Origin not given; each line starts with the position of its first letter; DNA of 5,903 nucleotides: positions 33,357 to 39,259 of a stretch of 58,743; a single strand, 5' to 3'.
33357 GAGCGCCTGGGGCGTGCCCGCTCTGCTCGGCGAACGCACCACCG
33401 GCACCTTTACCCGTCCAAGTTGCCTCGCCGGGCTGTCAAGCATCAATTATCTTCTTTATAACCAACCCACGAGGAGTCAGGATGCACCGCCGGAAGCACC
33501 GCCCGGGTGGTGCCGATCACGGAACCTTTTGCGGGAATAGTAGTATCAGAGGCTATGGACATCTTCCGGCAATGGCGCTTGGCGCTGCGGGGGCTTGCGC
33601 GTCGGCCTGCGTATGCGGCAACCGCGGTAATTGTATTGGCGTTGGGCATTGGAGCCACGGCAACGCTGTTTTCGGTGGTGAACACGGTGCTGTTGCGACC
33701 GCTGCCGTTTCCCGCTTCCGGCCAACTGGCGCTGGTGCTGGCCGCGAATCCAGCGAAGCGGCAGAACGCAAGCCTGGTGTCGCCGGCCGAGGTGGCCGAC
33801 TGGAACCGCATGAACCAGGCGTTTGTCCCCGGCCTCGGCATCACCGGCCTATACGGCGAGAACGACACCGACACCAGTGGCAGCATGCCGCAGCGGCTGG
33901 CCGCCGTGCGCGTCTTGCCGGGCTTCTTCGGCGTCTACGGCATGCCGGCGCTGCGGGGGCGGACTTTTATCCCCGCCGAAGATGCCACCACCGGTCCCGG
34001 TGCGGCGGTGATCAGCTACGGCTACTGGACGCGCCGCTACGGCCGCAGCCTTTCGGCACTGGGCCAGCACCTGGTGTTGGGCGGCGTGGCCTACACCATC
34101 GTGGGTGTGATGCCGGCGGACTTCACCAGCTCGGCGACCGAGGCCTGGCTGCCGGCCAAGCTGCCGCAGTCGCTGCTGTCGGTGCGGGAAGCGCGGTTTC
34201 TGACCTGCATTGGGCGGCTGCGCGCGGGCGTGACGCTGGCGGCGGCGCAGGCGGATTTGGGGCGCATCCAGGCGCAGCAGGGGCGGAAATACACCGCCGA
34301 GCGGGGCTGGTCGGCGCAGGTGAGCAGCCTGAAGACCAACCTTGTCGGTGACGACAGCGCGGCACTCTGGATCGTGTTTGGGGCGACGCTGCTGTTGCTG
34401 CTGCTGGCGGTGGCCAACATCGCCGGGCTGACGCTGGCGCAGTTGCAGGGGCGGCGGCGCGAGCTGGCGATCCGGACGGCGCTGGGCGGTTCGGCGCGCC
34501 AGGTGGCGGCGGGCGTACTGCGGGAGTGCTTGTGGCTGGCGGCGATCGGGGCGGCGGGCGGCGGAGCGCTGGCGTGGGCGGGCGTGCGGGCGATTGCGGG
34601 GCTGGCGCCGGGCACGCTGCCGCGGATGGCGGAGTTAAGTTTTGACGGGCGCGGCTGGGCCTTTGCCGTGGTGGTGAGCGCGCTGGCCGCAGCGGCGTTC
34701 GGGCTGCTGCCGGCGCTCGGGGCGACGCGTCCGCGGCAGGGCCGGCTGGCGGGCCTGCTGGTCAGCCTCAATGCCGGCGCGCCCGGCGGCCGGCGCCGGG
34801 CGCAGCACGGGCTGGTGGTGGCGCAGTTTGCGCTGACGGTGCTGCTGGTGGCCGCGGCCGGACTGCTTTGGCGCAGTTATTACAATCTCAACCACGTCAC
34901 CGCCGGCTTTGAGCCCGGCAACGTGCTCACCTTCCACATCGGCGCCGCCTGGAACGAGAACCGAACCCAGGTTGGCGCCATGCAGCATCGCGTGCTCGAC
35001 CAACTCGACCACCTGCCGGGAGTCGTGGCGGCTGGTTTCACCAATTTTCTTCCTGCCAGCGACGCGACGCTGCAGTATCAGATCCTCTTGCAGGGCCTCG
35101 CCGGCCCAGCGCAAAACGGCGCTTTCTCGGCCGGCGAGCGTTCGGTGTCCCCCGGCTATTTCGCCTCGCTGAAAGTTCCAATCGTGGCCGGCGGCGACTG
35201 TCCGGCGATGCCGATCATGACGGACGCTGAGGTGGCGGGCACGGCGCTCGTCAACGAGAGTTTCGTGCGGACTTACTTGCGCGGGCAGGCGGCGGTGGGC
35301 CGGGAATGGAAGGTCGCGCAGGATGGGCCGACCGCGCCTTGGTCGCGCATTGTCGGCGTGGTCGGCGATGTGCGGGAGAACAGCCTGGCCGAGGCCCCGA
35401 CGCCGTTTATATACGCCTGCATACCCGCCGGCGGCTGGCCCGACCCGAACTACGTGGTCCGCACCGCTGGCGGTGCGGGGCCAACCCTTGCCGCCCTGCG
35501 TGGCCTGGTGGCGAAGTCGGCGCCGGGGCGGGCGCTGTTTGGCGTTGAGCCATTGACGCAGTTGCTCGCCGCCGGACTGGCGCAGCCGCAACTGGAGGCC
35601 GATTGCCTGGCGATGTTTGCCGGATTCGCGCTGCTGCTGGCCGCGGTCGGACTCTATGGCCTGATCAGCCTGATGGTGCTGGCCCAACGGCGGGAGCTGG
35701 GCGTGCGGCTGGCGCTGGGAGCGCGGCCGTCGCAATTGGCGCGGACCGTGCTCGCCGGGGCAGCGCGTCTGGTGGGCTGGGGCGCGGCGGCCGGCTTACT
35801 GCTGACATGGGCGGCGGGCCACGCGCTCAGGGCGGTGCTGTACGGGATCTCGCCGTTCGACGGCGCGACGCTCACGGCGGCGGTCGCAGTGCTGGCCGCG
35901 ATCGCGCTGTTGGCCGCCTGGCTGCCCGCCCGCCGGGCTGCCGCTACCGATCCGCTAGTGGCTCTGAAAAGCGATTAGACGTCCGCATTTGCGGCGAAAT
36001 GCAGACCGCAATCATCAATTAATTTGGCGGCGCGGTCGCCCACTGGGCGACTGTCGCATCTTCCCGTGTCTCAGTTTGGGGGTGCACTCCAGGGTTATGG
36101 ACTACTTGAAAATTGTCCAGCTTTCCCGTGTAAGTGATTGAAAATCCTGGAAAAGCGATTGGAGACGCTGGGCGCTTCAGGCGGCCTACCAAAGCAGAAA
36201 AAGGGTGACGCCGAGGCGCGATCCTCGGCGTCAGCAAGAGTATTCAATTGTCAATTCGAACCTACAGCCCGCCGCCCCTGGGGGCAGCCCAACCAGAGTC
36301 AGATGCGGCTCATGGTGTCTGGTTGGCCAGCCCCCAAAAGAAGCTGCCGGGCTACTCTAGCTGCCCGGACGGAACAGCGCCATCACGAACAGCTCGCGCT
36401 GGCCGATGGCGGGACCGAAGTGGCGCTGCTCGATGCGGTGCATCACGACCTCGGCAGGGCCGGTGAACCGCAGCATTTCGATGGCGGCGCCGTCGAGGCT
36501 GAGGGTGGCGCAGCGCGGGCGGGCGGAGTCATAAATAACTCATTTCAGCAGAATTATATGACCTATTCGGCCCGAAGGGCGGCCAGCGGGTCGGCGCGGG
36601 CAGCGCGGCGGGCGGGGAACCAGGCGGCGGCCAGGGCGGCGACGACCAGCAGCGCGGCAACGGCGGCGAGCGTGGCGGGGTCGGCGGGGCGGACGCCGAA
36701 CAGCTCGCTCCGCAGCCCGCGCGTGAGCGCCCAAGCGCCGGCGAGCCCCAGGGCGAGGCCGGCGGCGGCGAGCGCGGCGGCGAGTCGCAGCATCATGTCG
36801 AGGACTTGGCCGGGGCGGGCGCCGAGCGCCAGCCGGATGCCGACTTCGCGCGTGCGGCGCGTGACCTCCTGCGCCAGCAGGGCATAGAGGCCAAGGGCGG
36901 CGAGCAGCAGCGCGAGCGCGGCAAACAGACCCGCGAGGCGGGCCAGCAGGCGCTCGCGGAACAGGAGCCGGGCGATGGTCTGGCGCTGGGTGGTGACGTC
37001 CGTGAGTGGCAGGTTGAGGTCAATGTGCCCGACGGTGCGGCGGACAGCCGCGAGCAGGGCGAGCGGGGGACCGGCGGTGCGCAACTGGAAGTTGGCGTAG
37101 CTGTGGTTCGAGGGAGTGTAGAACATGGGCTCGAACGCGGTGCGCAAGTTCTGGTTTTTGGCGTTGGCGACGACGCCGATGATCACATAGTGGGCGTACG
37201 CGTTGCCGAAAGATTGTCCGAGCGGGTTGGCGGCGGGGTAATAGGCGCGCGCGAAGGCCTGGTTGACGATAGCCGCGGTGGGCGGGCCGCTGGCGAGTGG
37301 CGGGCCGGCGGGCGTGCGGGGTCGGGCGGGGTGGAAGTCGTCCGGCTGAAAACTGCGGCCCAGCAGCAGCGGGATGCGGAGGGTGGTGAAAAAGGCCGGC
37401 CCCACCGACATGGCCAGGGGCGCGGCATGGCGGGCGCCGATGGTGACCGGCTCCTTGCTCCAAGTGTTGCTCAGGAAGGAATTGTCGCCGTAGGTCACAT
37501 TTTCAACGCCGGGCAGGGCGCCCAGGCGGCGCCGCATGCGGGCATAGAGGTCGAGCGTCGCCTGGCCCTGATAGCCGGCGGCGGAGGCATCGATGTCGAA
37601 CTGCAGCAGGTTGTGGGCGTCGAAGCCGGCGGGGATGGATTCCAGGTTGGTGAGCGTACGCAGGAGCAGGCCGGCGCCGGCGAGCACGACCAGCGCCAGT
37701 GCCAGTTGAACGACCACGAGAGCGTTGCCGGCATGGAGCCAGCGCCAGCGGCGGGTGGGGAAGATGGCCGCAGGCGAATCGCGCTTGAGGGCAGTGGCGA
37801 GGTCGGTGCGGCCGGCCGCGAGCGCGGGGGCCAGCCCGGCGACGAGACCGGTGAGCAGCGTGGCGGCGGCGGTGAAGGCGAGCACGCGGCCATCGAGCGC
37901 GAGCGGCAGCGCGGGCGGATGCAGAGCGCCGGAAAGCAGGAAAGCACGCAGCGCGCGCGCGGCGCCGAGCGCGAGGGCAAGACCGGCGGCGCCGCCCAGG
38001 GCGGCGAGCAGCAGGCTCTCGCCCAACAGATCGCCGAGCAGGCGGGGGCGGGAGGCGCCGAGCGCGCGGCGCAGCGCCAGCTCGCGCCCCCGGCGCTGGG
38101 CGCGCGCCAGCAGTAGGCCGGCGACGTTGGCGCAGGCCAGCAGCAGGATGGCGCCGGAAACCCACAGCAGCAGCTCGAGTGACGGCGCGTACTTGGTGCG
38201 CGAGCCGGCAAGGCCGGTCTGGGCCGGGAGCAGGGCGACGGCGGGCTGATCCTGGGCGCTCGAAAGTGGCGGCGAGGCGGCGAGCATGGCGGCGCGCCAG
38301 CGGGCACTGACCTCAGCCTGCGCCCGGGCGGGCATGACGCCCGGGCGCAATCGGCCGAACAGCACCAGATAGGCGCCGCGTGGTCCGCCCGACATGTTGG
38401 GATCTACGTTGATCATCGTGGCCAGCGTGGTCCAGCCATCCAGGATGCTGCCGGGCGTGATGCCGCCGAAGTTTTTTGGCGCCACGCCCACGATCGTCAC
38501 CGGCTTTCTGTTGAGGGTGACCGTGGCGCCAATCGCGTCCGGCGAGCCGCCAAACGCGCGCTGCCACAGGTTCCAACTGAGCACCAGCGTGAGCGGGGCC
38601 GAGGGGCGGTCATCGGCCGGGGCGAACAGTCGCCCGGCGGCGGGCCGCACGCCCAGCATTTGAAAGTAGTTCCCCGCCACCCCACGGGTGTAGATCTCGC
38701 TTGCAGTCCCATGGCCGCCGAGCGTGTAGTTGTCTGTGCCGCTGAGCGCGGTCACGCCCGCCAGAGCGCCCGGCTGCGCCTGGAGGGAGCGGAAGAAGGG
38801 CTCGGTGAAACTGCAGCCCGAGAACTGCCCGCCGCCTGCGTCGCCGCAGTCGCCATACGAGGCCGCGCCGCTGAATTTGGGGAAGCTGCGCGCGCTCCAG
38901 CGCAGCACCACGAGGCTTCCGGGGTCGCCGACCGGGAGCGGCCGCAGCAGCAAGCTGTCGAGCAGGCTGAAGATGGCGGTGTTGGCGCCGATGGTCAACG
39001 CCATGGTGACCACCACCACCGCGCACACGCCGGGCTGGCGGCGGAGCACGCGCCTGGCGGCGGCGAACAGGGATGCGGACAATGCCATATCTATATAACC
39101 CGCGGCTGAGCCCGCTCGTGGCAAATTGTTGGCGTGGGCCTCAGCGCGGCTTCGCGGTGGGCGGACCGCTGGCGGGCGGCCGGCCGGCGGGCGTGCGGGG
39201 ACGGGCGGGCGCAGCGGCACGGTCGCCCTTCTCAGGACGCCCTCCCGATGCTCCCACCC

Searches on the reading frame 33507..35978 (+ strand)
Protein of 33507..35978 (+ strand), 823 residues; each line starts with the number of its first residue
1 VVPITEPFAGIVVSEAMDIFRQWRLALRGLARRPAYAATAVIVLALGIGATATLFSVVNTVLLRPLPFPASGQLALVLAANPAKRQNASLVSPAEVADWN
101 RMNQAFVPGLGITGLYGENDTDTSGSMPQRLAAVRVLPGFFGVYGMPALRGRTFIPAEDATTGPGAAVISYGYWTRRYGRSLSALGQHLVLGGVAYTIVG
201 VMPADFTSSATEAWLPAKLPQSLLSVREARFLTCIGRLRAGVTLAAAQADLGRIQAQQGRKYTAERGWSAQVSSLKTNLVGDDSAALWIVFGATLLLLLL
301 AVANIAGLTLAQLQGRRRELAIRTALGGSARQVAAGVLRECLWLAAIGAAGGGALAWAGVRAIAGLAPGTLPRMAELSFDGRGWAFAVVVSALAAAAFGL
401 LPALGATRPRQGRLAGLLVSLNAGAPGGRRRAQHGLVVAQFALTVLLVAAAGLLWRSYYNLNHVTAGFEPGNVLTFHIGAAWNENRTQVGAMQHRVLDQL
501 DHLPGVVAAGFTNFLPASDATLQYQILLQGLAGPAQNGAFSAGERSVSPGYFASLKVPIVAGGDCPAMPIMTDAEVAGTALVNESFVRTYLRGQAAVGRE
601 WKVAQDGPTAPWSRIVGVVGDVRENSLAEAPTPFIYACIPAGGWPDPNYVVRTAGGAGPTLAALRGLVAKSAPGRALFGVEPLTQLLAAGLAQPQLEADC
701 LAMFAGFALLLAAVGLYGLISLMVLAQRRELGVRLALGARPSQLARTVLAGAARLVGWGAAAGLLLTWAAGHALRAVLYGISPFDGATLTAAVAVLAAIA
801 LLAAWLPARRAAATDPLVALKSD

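Call 19: search_protein_families(library=pfam, proteins=[window:33507-35978:+])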
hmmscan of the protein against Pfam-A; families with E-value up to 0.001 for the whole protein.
window:33507-35978:+ (823 aa): 2 families
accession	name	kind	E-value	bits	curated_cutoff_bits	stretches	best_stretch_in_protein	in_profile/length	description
PF12704.14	MacB_PCD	-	2.2e-23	84.1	27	1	38-253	2-206/207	MacB-like periplasmic core domain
PF02687.27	FtsX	-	1.7e-18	67.3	25.5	2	703-815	2-119/120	FtsX-like permease C-terminal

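Call 34: find_homologous_proteins(query=window:33507-35978:+, max_evalue=1e-30)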
Query window:33507-35978:+ (823 aa): 6104 proteins with E <= 1e-30 among 8000 candidates; the best 120 are listed.
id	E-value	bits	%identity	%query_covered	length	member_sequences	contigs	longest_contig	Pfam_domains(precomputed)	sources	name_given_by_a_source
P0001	0.0e+0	1725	100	98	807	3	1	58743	PF02687.28,PF12704.15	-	-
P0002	0.0e+0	1379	80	98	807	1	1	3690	PF02687.28,PF12704.15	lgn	-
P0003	0.0e+0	1059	64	98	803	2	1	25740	PF02687.28,PF12704.15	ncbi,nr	ncbi:MAG TPA: ADOP family duplicated permease [Terriglobales bacterium]|nr:ADOP family duplicated pe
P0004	0.0e+0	1043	63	98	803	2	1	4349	PF02687.28,PF12704.15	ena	-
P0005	0.0e+0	1025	64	97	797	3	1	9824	PF02687.28,PF12704.15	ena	-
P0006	0.0e+0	1025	63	98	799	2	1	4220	PF02687.28,PF12704.15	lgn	-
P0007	0.0e+0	1021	62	98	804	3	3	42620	PF02687.28,PF12704.15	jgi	-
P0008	1.9e-298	1010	61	98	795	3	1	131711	PF02687.28,PF12704.15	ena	-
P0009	9.3e-297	1005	62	98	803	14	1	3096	PF02687.28,PF12704.15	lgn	-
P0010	3.0e-294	996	61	98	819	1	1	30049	PF02687.28,PF12704.15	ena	-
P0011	1.9e-293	994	64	98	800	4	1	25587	PF02687.28,PF12704.15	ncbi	-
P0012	7.2e-289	979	63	96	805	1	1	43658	PF02687.28,PF12704.15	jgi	jgi:putative ABC transport system permease protein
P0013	7.2e-289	979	62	96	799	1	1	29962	PF02687.28,PF12704.15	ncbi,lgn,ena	-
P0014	3.5e-287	973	61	97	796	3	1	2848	PF02687.28,PF12704.15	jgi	jgi:putative ABC transport system permease protein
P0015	3.7e-287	973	60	97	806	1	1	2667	PF02687.28,PF12704.15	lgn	-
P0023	1.8e-265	901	58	97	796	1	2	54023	PF02687.28,PF12704.15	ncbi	ncbi:MAG: ADOP family duplicated permease [Terriglobales bacterium]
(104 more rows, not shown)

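Call 38: find_encoding_contigs(protein=P0023, flank=10000, max_places=4)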
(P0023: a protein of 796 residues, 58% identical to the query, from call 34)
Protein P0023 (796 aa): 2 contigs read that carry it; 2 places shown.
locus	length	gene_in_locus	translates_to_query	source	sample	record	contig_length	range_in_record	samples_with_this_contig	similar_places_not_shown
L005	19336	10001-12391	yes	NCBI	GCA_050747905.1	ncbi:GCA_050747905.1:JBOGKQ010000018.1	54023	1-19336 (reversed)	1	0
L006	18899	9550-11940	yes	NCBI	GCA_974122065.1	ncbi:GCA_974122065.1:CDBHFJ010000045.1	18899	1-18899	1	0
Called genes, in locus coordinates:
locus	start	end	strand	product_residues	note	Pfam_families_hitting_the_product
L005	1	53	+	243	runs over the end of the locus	PF02585:PIG-L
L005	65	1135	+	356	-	PF03462:PCRF, PF00472:RF-1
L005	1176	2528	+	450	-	PF03841:SelA, PF01041:DegT_DnrJ_EryC1 (weak)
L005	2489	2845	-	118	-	PF00571:CBS (weak)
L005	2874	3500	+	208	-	PF04972:BON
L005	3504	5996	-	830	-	PF12704:MacB_PCD, PF02687:FtsX, PF12704:MacB_PCD, PF02687:FtsX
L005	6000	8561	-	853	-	PF12704:MacB_PCD, PF02687:FtsX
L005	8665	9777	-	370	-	PF00704:Glyco_hydro_18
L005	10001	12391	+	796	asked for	PF12704:MacB_PCD, PF02687:FtsX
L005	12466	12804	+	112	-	PF03551:PadR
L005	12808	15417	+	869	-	PF12704:MacB_PCD, PF02687:FtsX, PF12704:MacB_PCD, PF02687:FtsX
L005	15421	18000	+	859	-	PF12704:MacB_PCD, PF02687:FtsX (weak), PF12704:MacB_PCD, PF02687:FtsX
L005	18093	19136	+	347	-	PF01555:N6_N4_Mtase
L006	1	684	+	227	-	?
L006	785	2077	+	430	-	PF03841:SelA, PF01041:DegT_DnrJ_EryC1 (weak)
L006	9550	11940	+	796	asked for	PF12704:MacB_PCD, PF02687:FtsX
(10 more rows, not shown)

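Call 39: find_encoding_contigs(protein=P0003, flank=10000, max_places=4)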
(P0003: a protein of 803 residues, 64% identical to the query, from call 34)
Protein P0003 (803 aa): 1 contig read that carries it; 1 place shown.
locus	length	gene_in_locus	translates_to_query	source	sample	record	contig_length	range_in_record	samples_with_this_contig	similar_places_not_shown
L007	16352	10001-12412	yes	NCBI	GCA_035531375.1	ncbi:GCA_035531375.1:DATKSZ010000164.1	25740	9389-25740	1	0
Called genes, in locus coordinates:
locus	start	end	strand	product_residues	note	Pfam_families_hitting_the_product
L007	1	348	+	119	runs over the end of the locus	-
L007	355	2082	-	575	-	PF02463:SMC_N, PF13476:AAA_23, PF13555:AAA_29 (faint), PF13304:AAA_21 (faint)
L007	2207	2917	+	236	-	PF01618:MotA_ExbB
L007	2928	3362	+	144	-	PF02472:ExbD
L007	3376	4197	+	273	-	PF13103:TonB_2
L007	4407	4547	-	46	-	-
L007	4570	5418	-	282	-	-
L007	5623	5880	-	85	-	-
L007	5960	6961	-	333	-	PF12760:Zn_ribbon_IS1595, PF12762:DDE_Tnp_IS1595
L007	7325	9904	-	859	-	PF12704:MacB_PCD, PF02687:FtsX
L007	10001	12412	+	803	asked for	PF12704:MacB_PCD, PF02687:FtsX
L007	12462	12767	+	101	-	-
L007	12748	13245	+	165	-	-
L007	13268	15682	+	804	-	PF12704:MacB_PCD, PF02687:FtsX, PF12704:MacB_PCD, PF02687:FtsX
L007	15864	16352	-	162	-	?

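Call 71: find_encoding_contigs(protein=P0002, flank=10000, max_places=4)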
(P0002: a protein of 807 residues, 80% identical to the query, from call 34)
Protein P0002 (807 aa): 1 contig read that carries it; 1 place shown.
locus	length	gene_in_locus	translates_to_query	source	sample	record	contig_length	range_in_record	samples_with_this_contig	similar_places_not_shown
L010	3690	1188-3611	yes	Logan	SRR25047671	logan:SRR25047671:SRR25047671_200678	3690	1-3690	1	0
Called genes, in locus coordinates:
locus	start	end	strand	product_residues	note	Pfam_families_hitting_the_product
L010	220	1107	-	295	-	-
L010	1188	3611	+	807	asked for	PF12704:MacB_PCD, PF02687:FtsX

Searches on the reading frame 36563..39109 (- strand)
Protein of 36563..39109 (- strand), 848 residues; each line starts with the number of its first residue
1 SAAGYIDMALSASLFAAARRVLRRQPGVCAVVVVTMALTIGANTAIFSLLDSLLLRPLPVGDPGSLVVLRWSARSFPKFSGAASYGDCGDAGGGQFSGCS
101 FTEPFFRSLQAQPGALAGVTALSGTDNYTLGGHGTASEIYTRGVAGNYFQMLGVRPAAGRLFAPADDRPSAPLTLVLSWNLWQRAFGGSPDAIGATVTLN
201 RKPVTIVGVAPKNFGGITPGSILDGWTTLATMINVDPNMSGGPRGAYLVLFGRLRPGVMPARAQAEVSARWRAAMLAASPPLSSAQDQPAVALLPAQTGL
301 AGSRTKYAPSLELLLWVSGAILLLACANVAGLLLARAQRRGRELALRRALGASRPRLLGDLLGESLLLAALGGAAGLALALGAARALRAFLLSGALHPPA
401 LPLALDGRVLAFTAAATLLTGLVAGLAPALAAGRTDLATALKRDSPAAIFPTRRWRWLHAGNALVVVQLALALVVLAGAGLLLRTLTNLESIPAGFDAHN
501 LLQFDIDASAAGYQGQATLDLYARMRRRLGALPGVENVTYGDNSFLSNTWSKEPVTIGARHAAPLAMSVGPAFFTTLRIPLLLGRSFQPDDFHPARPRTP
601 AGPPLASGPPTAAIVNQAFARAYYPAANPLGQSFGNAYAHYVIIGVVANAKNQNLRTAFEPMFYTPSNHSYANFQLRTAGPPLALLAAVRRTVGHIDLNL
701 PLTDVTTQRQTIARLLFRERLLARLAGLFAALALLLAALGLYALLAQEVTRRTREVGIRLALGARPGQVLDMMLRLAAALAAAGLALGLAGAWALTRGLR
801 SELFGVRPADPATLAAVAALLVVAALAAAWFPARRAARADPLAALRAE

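Call 19: search_protein_families(library=pfam, proteins=[window:36563-39109:-])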
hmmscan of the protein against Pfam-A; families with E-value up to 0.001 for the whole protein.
window:36563-39109:- (848 aa): 2 families
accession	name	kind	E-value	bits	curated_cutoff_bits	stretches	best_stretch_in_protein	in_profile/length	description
PF12704.14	MacB_PCD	-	1.1e-30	107.9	27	2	32-269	4-206/207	MacB-like periplasmic core domain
PF02687.27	FtsX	-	1.3e-27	96.6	25.5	2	728-841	2-120/120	FtsX-like permease C-terminal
